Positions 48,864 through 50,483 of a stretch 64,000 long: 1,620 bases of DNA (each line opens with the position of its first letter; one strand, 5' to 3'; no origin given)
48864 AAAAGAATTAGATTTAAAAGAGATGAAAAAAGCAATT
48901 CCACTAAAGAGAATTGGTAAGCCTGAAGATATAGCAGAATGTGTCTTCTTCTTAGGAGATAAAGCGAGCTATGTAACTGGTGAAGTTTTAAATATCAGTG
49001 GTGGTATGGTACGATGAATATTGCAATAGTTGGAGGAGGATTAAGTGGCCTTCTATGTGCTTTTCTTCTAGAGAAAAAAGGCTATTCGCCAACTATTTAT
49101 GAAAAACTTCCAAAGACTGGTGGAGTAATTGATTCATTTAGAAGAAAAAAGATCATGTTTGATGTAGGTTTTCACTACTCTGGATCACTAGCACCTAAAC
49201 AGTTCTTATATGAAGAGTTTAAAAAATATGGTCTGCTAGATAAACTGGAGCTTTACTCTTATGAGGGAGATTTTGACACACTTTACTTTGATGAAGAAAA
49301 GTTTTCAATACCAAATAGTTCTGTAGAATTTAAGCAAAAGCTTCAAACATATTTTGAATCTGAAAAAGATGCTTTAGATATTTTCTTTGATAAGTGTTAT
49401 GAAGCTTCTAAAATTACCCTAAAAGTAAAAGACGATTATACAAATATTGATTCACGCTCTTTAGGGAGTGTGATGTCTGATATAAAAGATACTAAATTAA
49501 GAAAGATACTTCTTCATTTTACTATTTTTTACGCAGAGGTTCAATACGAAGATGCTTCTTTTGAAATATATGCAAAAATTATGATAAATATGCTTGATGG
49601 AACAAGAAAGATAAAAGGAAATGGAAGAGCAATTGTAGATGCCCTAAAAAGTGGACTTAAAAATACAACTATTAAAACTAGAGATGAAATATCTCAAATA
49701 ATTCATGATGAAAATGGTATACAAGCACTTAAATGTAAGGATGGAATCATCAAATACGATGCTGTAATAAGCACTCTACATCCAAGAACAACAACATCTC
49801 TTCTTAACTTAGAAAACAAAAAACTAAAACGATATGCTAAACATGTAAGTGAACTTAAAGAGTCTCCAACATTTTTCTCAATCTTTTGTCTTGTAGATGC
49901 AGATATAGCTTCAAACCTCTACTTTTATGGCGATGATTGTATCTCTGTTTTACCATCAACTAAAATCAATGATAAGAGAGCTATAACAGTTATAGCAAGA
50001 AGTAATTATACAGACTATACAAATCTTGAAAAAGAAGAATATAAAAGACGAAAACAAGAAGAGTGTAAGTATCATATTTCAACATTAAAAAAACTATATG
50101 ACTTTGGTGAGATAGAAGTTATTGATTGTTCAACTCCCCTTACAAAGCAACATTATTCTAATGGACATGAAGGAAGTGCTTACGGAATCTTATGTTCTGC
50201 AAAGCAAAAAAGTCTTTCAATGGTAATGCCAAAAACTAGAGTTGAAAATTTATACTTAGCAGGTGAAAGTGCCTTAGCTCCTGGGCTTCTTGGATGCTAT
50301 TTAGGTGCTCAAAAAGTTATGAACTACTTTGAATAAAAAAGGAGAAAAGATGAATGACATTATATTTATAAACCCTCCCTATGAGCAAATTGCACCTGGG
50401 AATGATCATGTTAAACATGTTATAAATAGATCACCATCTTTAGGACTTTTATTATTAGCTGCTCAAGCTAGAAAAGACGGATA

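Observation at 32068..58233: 26-kb flexirubin-type (aryl polyene + dialkylresorcinol) pigment cluster in a Campylobacterota-like chromosome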

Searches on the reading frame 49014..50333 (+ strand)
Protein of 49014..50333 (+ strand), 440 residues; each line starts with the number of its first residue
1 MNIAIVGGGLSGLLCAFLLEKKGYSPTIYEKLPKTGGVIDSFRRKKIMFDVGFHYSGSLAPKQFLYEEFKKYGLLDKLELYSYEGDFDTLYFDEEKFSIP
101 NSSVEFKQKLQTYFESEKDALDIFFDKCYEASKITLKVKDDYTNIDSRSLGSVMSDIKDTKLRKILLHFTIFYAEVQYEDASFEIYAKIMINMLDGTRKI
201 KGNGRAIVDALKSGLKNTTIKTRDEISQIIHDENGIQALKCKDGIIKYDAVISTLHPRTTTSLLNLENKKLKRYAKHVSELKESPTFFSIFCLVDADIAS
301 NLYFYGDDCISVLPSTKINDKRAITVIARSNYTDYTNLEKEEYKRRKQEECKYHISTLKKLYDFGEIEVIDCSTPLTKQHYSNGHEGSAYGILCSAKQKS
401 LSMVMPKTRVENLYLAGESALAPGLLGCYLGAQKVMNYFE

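Call 5: search_protein_families(library=pfam, proteins=[window:49014-50333:+], max_evalue=0.01)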
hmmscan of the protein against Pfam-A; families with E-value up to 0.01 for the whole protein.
window:49014-50333:+ (440 aa): 7 families
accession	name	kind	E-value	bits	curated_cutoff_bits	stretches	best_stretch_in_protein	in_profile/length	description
PF01593.30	Amino_oxidase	-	5e-18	66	19.8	1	10-418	1-418/443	Flavin containing amine oxidoreductase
PF13450.12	NAD_binding_8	-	8.1e-14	52.1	21.9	1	5-56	1-52/68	NAD(P)-binding Rossmann-like domain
PF03486.20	HI0933_like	-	3.8e-05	23.7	50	0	2-36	2-36/244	HI0933-like protein Rossmann domain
PF00890.30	FAD_binding_2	-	0.00055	19.7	20.4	1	3-37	2-36/414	FAD binding domain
PF01266.30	DAO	-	0.0011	19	27.9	1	3-32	2-31/353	FAD dependent oxidoreductase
PF01494.25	FAD_binding_3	-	0.0055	16.4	22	0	2-35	3-36/349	FAD binding domain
PF07992.20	Pyr_redox_2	-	0.0084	16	26.1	0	2-34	2-176/291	Pyridine nucleotide-disulphide oxidoreductase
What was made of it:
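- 49014..50336 (+): Carotenoid-desaturase-like FAD oxidoreductase (Sulfurimonas-clade subfamily). PF01593 and PF13450 (call 5).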

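Call 8: search_protein_families(library=ncbifam, proteins=[window:49014-50333:+], max_evalue=0.01)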
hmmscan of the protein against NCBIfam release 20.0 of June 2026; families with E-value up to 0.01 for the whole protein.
window:49014-50333:+ (440 aa): 36 families (the best 25 are shown)
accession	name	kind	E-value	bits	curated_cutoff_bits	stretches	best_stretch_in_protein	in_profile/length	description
TIGR02733.1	desat_CrtD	equivalog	8.4e-23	80.8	549.7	2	158-424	183-471/492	C-3',4' desaturase CrtD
NF005560.0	PRK07233.1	equivalog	3.3e-16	59.1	252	2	1-79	1-77/435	hypothetical protein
TIGR02730.1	carot_isom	equivalog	1.5e-14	53.7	586.9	2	323-421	369-469/493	carotenoid isomerase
NF058655.1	CrtID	equivalog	1.8e-14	53.5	640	1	3-298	1-314/478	bifunctional phytoene desaturase/3,4-desaturase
TIGR02734.1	crtI_fam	subfamily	5.1e-11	41.9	238.1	1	4-291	2-307/504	phytoene desaturase family protein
TIGR03467.1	HpnE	equivalog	5.8e-10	39.1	283.05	1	3-54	1-54/430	hydroxysqualene dehydroxylase HpnE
TIGR00562.1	proto_IX_ox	equivalog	3.1e-08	32.6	97.85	1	2-54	4-58/470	protoporphyrinogen oxidase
NF045663.1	diclust_near_Sec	equivalog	1.4e-07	30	530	1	2-100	108-202/759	pyridine nucleotide-disulfide oxidoreductase/dicluster-binding protein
NF042421.1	hydcarot_desat_CrtD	equivalog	3.6e-07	29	500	1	3-135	4-134/487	1-hydroxycarotenoid 3,4-desaturase CrtD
NF009410.0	PRK12771.1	subfamily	7.1e-07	28.2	516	1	2-39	140-177/566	NAD(P)-binding protein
NF005547.0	PRK07208.1-3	equivalog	1.1e-06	27.7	380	1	2-54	6-58/465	hypothetical protein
NF008845.0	PRK11883.1-5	equivalog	2e-06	26.4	560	0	204-267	231-294/468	protoporphyrinogen oxidase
NF045637.1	carotdesatCrtDProt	equivalog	4e-06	25.6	580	0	3-51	1-49/485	1-hydroxycarotenoid 3,4-desaturase CrtD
NF009409.0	PRK12770.1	subfamily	4.3e-06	26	343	1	2-39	20-57/360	putative glutamate synthase subunit beta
NF005243.0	PRK06753.1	equivalog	6.3e-06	25.3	365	1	1-33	1-33/374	hypothetical protein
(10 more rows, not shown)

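Call 45: find_homologous_proteins(query=window:49014-50333:+)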
Query window:49014-50333:+ (440 aa): 111 proteins with E <= 0.001 among 5806 candidates.
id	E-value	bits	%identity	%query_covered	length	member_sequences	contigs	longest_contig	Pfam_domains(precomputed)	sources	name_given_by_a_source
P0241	2.5e-291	983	100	100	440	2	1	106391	PF01593.31,PF13450.13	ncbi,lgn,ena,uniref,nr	ncbi:FAD-dependent oxidoreductase [Sulfurimonas sp.]|uniref:phytoene desaturase family protein n=1 T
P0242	1.4e-260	882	88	100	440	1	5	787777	PF01593.31,PF13450.13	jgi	jgi:phytoene dehydrogenase-like protein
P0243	5.4e-246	834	84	100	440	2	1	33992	PF01593.31,PF13450.13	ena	-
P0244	3.4e-240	815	82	100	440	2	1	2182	PF01593.31,PF13450.13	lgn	-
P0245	1.3e-239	813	83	100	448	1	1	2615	PF01593.31,PF13450.13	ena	-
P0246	1.5e-239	813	81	100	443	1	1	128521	PF01593.31,PF13450.13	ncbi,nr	ncbi:MAG: FAD-dependent oxidoreductase [Sulfurimonas sp.]|nr:FAD-dependent oxidoreductase [Sulfurimo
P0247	7.7e-239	811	81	100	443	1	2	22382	PF01593.31,PF13450.13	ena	-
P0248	2.2e-238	809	82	100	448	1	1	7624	PF01593.31,PF13450.13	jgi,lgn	jgi:phytoene dehydrogenase-like protein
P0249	3.2e-237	805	81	100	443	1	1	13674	PF01593.31,PF13450.13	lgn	-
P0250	5.0e-235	798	80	100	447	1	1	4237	PF01593.31,PF13450.13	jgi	jgi:phytoene dehydrogenase-like protein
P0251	1.2e-233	793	79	100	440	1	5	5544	PF01593.31,PF13450.13,PF03486.21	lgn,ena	-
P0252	1.2e-232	790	80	100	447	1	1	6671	PF01593.31,PF13450.13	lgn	-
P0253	1.0e-219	748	75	100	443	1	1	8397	PF01593.31,PF13450.13,PF03486.21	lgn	-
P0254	1.9e-214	730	73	100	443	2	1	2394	PF01593.31,PF13450.13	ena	-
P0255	3.5e-214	729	72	100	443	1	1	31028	PF01593.31,PF13450.13,PF00890.31,PF00070.34,PF03486.21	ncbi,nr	ncbi:MAG: FAD-dependent oxidoreductase [Campylobacterota bacterium]|nr:FAD-dependent oxidoreductase 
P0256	2.2e-213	727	74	100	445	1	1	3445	PF01593.31,PF13450.13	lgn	-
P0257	3.5e-213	726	73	100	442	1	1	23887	PF01593.31,PF13450.13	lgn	-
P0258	6.3e-211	719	72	100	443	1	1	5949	PF01266.31,PF01593.31,PF13450.13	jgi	jgi:all-trans-retinol 13,14-reductase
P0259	3.1e-207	706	70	100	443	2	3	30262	PF01593.31,PF13450.13,PF00890.31,PF03486.21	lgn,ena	-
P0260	6.7e-203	692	69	100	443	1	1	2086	PF01593.31,PF13450.13,PF00070.34,PF03486.21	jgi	jgi:all-trans-retinol 13,14-reductase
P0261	1.3e-202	691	70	100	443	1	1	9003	PF01593.31,PF13450.13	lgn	-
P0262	5.3e-191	653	66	100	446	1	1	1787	PF01593.31,PF13450.13,PF00070.34,PF03486.21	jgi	-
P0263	2.4e-185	634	64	100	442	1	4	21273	PF01266.31,PF01593.31,PF13450.13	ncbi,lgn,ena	-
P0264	2.7e-185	634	65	100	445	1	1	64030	PF01593.31,PF13450.13,PF00890.31,PF03486.21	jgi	jgi:all-trans-retinol 13,14-reductase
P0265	8.4e-185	633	63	100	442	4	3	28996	PF01266.31,PF01593.31,PF13450.13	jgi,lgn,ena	-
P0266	1.2e-184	632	63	100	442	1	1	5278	PF01266.31,PF01593.31,PF13450.13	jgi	-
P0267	1.9e-184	631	63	100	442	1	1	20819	PF01593.31,PF13450.13,PF00890.31,PF00070.34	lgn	-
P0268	5.6e-183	627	63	100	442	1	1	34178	PF01266.31,PF01593.31,PF13450.13,PF00890.31,PF00070.34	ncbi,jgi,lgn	-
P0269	5.6e-182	623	62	100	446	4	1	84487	PF01266.31,PF01593.31,PF13450.13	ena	-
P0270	2.1e-181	621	63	100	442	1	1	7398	PF01266.31,PF01593.31,PF13450.13,PF00070.34,PF03486.21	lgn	-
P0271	2.8e-181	621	61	100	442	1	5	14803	PF01266.31,PF01593.31,PF13450.13,PF03486.21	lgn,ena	-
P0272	4.1e-181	620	62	100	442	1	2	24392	PF01593.31,PF13450.13,PF00070.34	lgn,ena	-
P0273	1.0e-180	619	61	100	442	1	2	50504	PF01266.31,PF01593.31,PF13450.13,PF00070.34,PF03486.21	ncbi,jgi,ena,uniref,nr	ncbi:MAG: FAD-dependent oxidoreductase [Sulfurimonas sp.]|uniref:phytoene desaturase family protein 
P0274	5.1e-180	617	62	100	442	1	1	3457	PF01593.31,PF13450.13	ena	-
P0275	5.1e-180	617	62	100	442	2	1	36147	PF01266.31,PF01593.31,PF13450.13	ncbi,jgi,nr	ncbi:MAG: FAD-dependent oxidoreductase [Sulfurimonas sp.]|jgi:all-trans-retinol 13,14-reductase|nr:F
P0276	1.0e-179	616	61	100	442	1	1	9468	PF01266.31,PF01593.31,PF13450.13,PF03486.21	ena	-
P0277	2.0e-179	615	61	100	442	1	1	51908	PF01593.31,PF13450.13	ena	-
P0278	3.8e-179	614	61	100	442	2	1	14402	PF01593.31,PF13450.13,PF03486.21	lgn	-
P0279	1.5e-177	609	60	100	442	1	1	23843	PF01593.31,PF13450.13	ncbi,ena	-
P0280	1.8e-177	608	61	100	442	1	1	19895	PF01266.31,PF01593.31,PF13450.13,PF03486.21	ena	-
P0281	2.5e-177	608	60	100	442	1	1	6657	PF01593.31,PF13450.13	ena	-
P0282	4.7e-177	607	61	100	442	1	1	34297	PF01266.31,PF01593.31,PF13450.13,PF03486.21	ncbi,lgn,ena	-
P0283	9.8e-177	606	61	100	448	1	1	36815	PF01593.31,PF13450.13,PF00070.34,PF03486.21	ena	-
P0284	1.0e-176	606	60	100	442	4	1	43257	PF01266.31,PF01593.31,PF13450.13,PF03486.21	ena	-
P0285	2.1e-176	605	62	100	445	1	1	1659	PF01266.31,PF01593.31,PF13450.13,PF00070.34,PF03486.21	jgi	jgi:all-trans-retinol 13,14-reductase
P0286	2.5e-176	605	61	100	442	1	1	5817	PF01266.31,PF01593.31,PF13450.13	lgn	-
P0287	3.6e-176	604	60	100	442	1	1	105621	PF01266.31,PF01593.31,PF13450.13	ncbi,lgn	-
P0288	1.3e-175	602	61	100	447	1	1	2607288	PF01593.31,PF13450.13,PF03486.21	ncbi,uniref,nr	ncbi:phytoene desaturase family protein [Sulfurimonas sp.]|uniref:phytoene desaturase family protein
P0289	1.9e-175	602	60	100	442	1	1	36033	PF01266.31,PF01593.31,PF13450.13,PF00070.34,PF03486.21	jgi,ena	-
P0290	4.4e-175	601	61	100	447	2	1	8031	PF01593.31,PF13450.13,PF00890.31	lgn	-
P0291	1.1e-174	599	60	100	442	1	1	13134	PF01266.31,PF01593.31,PF13450.13,PF00070.34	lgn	-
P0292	2.0e-174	598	62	100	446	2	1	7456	PF01266.31,PF01593.31,PF13450.13,PF00070.34,PF03486.21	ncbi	-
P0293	2.8e-174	598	60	100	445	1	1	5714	PF01266.31,PF01593.31,PF13450.13,PF03486.21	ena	-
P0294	6.6e-174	597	60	100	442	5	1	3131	PF01266.31,PF01593.31,PF13450.13,PF03486.21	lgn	-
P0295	6.9e-174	597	61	100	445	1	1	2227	PF01593.31,PF13450.13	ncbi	-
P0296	9.5e-174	596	60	100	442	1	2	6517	PF01266.31,PF01593.31,PF13450.13,PF03486.21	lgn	-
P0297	4.4e-173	594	60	100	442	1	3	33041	PF01266.31,PF01593.31,PF13450.13,PF00070.34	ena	-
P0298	8.8e-173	593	61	100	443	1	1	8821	PF01266.31,PF01593.31,PF13450.13,PF03486.21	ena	-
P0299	9.4e-173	593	59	100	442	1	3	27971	PF01593.31,PF13450.13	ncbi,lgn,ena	-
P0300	1.0e-172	593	61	100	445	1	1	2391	PF01266.31,PF01593.31,PF13450.13,PF03486.21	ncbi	-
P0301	1.6e-172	592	60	100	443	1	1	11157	PF01266.31,PF01593.31,PF13450.13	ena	-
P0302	3.0e-172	591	59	100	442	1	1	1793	PF01266.31,PF01593.31,PF13450.13,PF00890.31,PF00070.34,PF03486.21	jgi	-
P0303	4.1e-172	591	60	100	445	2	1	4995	PF01266.31,PF01593.31,PF13450.13,PF00070.34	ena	-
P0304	4.4e-172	591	60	100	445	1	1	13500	PF01266.31,PF01593.31,PF13450.13,PF00890.31,PF03486.21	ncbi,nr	ncbi:FAD-dependent oxidoreductase [Sulfurimonas sp.]|nr:FAD-dependent oxidoreductase [Sulfurimonas s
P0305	7.9e-172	590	60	100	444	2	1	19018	PF01593.31,PF13450.13,PF00070.34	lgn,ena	-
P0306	1.3e-171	589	60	100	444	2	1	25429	PF01593.31,PF13450.13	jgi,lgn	-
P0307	1.3e-171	589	60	100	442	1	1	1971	PF01266.31,PF01593.31,PF13450.13,PF03486.21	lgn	-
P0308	1.5e-171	589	60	100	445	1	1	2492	PF01266.31,PF01593.31,PF13450.13,PF03486.21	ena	-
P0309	2.9e-171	588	59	100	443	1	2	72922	PF01593.31,PF13450.13,PF03486.21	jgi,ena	jgi:all-trans-retinol 13,14-reductase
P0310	6.2e-171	587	58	100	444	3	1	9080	PF01593.31,PF13450.13,PF00070.34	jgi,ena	-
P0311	6.2e-171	587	58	100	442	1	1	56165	PF01593.31,PF13450.13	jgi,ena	-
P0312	9.9e-171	586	60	100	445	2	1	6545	PF01593.31,PF13450.13,PF00890.31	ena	-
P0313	1.1e-170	586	60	100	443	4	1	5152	PF01266.31,PF01593.31,PF13450.13,PF03486.21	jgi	jgi:all-trans-retinol 13,14-reductase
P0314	1.2e-170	586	60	100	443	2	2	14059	PF01266.31,PF01593.31,PF13450.13,PF00070.34,PF03486.21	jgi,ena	-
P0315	2.5e-170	585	60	100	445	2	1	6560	PF01593.31,PF13450.13,PF03486.21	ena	-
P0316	1.3e-169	583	60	100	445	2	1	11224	PF01266.31,PF01593.31,PF13450.13,PF00890.31,PF00070.34,PF03486.21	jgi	-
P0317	1.5e-169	582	59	100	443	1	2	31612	PF01593.31,PF13450.13,PF03486.21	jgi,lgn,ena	-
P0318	1.6e-169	582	60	100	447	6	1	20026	PF01593.31,PF13450.13,PF03486.21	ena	-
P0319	1.7e-169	582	60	100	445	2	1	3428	PF01266.31,PF01593.31,PF13450.13,PF00890.31,PF00070.34,PF03486.21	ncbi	-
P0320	2.3e-169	582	59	100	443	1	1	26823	PF01266.31,PF01593.31,PF13450.13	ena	-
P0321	4.6e-167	574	59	100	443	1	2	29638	PF01266.31,PF01593.31,PF13450.13,PF03486.21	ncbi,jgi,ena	-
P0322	1.1e-166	573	58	100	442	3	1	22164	PF01266.31,PF01593.31,PF13450.13,PF07992.21,PF00070.34,PF03486.21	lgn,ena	-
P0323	4.2e-165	568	58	97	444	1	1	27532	PF01266.31,PF01593.31,PF13450.13,PF03486.21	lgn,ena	-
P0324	7.8e-165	567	57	100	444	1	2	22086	PF01266.31,PF01593.31,PF13450.13,PF03486.21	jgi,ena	-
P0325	1.5e-164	566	58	100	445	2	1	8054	PF01593.31,PF13450.13,PF00890.31,PF00070.34,PF03486.21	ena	-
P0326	1.7e-164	566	58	100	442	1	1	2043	PF01266.31,PF01593.31,PF13450.13,PF00070.34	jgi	-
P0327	1.8e-164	566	59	100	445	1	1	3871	PF01593.31,PF13450.13,PF03486.21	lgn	-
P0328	3.6e-163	561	56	100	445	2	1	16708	PF01593.31,PF13450.13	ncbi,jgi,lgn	-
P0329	4.0e-162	558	58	100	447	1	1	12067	PF01593.31,PF13450.13,PF00890.31,PF03486.21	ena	-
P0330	1.9e-160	552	56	100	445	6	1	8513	PF01593.31,PF13450.13,PF00070.34,PF03486.21,PF01494.26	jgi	-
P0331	6.7e-160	551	57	96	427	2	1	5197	PF01593.31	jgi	-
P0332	7.3e-159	547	55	100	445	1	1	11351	PF01593.31,PF13450.13,PF03486.21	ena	-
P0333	8.0e-154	531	55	100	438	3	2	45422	PF01266.31,PF01593.31,PF13450.13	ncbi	-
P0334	9.6e-153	527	54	100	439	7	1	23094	PF01266.31,PF01593.31,PF13450.13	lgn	-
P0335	5.0e-152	525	54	97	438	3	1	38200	PF01266.31,PF01593.31,PF13450.13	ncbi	-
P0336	1.2e-150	520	53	100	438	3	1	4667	PF01593.31,PF13450.13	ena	-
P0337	1.5e-129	451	55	87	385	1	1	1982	PF01593.31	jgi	-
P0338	1.8e-118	414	56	76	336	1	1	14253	PF01266.31,PF01593.31,PF13450.13,PF00890.31,PF07992.21,PF00070.34,PF03486.21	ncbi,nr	ncbi:MAG: FAD-dependent oxidoreductase, partial [Campylobacterota bacterium]|nr:FAD-dependent oxidor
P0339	1.8e-116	408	59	70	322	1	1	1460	PF01593.31,PF13450.13,PF00070.34,PF03486.21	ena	-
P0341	2.4e-33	134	26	98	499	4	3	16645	PF01946.24,PF01266.31,PF01593.31,PF13450.13,PF00890.31,PF03486.21,PF01494.26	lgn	-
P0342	3.5e-33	133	26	95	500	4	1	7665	PF01266.31,PF01593.31,PF13450.13,PF00890.31,PF07992.21,PF03486.21,PF01494.26,PF12831.14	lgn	-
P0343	2.0e-32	131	25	98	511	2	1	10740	PF01266.31,PF01593.31,PF13450.13,PF00890.31,PF12831.14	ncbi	-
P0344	1.5e-29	121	27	97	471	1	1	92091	PF01946.24,PF01266.31,PF01593.31,PF13450.13,PF00890.31,PF03486.21,PF01494.26,PF12831.14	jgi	-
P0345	5.4e-23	100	23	95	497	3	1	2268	PF01946.24,PF01266.31,PF01593.31,PF13450.13,PF00890.31,PF03486.21,PF01494.26,PF12831.14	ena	-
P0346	3.7e-22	97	25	96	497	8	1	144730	PF01946.24,PF01266.31,PF01593.31,PF13450.13,PF00890.31,PF03486.21,PF01494.26,PF12831.14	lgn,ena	-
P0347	1.9e-15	75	25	98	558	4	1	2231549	PF01266.31,PF01593.31,PF13450.13,PF00890.31,PF12831.14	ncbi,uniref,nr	ncbi:NAD(P)/FAD-dependent oxidoreductase [Dyadobacter sp. Leaf189]|uniref:phytoene desaturase family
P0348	1.2e-13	69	24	97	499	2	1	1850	PF01266.31,PF01593.31,PF13450.13,PF00890.31,PF07992.21,PF00070.34,PF03486.21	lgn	-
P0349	8.2e-12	63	21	97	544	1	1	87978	PF01266.31,PF01593.31,PF13450.13,PF00890.31,PF07992.21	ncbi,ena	-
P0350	1.6e-4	39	52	7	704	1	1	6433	PF01266.31,PF13434.13,PF00724.27,PF01593.31,PF13450.13,PF00890.31,PF07992.21,PF00070.34,PF13738.13,PF03486.21,PF12831.14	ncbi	-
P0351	6.4e-4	37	35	19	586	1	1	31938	PF01266.31,PF01593.31,PF13450.13,PF00890.31,PF03486.21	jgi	-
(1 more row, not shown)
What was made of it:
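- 49014..50336 (+): About 100 protein clusters at 53% identity or more, those that carry a source name being Sulfurimonas or Campylobacterota, then a drop to 27% or less (call 45).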

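Call 46: find_encoding_contigs(protein=P0288, flank=10000, max_places=1)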
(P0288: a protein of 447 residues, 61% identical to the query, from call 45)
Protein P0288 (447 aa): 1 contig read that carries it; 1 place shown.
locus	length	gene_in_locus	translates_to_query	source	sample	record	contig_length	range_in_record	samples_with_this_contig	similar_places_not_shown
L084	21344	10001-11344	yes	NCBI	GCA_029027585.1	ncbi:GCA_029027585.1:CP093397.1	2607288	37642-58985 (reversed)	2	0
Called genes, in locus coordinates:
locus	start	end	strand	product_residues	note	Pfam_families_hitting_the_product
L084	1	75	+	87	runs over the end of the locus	-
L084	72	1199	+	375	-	PF00109:ketoacyl-synt, PF02801:Ketoacyl-synt_C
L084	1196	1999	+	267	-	-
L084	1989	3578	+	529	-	PF00890:FAD_binding_2, PF01266:DAO (weak), PF01593:Amino_oxidase, PF01946:Thi4 (weak), PF03486:HI0933_like (faint), PF07992:Pyr_redox_2 (faint), PF12831:FAD_oxidored (weak), PF13450:NAD_binding_8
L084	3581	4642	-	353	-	PF21212:Dimerisation2-like_dom, PF00891:Methyltransf_2, PF13489:Methyltransf_23 (weak), PF08242:Methyltransf_12 (faint)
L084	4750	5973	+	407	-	PF01494:FAD_binding_3, PF04820:Trp_halogenase (weak), PF07992:Pyr_redox_2 (weak), PF12831:FAD_oxidored (weak), PF04820:Trp_halogenase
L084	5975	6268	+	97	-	PF22818:ApeI-like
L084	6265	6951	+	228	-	PF00535:Glycos_transf_2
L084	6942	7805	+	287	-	PF03279:Lip_A_acyltrans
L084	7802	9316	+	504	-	PF00221:Lyase_aromatic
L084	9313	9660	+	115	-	PF00106:adh_short, PF01370:Epimerase, PF08659:KR, PF13561:adh_short_C2, PF16363:GDP_Man_Dehyd (weak)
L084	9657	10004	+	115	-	PF00106:adh_short, PF13561:adh_short_C2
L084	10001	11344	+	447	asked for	PF01593:Amino_oxidase, PF03486:HI0933_like (faint), PF13450:NAD_binding_8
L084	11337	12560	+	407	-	PF00109:ketoacyl-synt, PF02801:Ketoacyl-synt_C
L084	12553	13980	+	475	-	PF02310:B12-binding, PF04055:Radical_SAM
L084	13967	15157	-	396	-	PF00501:AMP-binding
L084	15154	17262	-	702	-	-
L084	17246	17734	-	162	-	-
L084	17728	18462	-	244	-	PF01553:Acyltransferase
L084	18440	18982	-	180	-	-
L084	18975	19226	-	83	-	PF00550:PP-binding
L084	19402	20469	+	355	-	PF00926:DHBP_synthase, PF00925:GTP_cyclohydro2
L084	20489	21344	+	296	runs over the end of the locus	PF02424:ApbE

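Call 47: find_encoding_contigs(protein=P0333, flank=10000, max_places=1)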
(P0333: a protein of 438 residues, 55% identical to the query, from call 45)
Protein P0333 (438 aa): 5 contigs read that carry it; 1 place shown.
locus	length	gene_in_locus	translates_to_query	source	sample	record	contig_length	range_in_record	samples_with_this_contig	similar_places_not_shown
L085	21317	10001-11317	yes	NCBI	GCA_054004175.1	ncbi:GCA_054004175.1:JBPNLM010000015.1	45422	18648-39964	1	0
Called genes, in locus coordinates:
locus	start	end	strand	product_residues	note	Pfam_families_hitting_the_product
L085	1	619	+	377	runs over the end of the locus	PF12698:ABC2_membrane_3, PF01061:ABC2_membrane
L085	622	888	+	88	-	PF00550:PP-binding (weak)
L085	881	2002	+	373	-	PF00109:ketoacyl-synt, PF00108:Thiolase_N (weak), PF02801:Ketoacyl-synt_C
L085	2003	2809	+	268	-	-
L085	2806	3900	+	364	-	PF00109:ketoacyl-synt, PF08545:ACP_syn_III (weak), PF02801:Ketoacyl-synt_C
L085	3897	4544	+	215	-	PF13723:Ketoacyl-synt_2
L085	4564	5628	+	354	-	PF21212:Dimerisation2-like_dom, PF00891:Methyltransf_2, PF13489:Methyltransf_23, PF08242:Methyltransf_12 (weak), PF13649:Methyltransf_25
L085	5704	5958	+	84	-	PF00550:PP-binding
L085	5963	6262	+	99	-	PF22818:ApeI-like, PF07977:FabA (faint)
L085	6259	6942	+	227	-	PF00535:Glycos_transf_2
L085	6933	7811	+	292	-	PF03279:Lip_A_acyltrans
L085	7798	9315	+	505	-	PF00221:Lyase_aromatic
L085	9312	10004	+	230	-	PF00106:adh_short, PF01073:3Beta_HSD (weak), PF01370:Epimerase, PF05368:NmrA (weak), PF08659:KR, PF13460:NAD_binding_10 (weak), PF13561:adh_short_C2, PF16363:GDP_Man_Dehyd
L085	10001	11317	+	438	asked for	PF01266:DAO (weak), PF01593:Amino_oxidase, PF13450:NAD_binding_8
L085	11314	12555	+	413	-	PF00109:ketoacyl-synt, PF02801:Ketoacyl-synt_C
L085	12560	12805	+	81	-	PF00550:PP-binding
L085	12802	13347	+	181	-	-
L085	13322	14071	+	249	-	PF01553:Acyltransferase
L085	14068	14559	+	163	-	-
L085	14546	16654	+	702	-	-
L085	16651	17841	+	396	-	PF00501:AMP-binding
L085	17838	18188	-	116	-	-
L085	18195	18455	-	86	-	PF00550:PP-binding (weak)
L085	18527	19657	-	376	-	PF01702:TGT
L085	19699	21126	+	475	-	PF02080:TrkA_C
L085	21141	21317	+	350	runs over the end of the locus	PF01761:DHQ_synthase, PF24621:DHQS_C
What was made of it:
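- The radical SAM gene is dispensable in related clusters (L085, call 47).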
